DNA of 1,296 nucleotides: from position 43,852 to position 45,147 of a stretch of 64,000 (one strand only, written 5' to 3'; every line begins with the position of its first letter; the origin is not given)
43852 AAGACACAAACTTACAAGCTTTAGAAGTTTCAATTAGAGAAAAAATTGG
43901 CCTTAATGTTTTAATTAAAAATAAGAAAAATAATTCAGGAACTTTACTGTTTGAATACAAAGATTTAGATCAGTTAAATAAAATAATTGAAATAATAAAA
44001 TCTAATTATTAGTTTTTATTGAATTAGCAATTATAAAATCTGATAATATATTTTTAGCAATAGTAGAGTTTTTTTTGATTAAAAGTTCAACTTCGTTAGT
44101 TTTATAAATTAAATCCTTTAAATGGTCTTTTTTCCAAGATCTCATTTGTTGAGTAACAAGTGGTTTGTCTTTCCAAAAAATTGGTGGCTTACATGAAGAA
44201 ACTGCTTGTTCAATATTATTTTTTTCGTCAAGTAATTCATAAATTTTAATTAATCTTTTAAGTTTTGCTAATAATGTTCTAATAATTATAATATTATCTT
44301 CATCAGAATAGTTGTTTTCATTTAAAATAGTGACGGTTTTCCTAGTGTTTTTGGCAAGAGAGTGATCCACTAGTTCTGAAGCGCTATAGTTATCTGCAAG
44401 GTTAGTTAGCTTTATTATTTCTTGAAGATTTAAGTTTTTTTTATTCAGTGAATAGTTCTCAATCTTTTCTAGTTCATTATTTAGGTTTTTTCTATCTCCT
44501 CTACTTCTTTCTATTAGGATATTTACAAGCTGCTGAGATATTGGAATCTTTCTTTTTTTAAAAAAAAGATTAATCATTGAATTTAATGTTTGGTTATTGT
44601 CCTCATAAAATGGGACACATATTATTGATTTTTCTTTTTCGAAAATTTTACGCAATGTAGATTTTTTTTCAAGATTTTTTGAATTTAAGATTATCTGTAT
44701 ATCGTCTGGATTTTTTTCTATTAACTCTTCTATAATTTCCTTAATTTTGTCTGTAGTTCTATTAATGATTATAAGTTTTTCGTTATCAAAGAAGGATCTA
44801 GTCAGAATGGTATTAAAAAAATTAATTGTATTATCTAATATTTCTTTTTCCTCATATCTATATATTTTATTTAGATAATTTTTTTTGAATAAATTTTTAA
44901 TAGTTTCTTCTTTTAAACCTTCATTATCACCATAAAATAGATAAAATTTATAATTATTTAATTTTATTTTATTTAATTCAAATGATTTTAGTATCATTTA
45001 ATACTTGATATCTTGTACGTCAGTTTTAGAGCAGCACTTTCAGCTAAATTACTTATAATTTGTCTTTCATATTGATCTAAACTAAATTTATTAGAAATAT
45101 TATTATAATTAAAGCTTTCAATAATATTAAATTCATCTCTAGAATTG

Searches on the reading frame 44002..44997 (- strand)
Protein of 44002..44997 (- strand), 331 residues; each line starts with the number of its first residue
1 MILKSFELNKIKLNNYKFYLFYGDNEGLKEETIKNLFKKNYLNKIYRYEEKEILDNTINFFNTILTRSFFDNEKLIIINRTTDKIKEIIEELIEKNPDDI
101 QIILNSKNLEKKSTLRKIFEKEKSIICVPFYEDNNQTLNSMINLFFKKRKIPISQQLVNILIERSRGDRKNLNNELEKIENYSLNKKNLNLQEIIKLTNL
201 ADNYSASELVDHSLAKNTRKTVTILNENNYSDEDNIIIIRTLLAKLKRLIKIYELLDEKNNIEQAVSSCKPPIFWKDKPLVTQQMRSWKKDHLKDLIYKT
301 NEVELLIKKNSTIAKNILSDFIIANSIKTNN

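Call 49: search_protein_families(library=pfam, proteins=[window:44002-44997:-], max_evalue=0.001)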
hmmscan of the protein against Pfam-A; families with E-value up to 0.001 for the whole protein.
window:44002-44997:- (331 aa): 2 families
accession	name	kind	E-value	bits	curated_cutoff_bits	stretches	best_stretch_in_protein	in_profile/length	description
PF06144.19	DNA_pol3_delta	-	1.8e-07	31.7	21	1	19-125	1-120/124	DNA polymerase III, delta subunit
PF21694.2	DNA_pol3_delta_C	-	1.4e-05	25.6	27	1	208-322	6-118/121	DNA polymerase III delta subunit, C-terminal domain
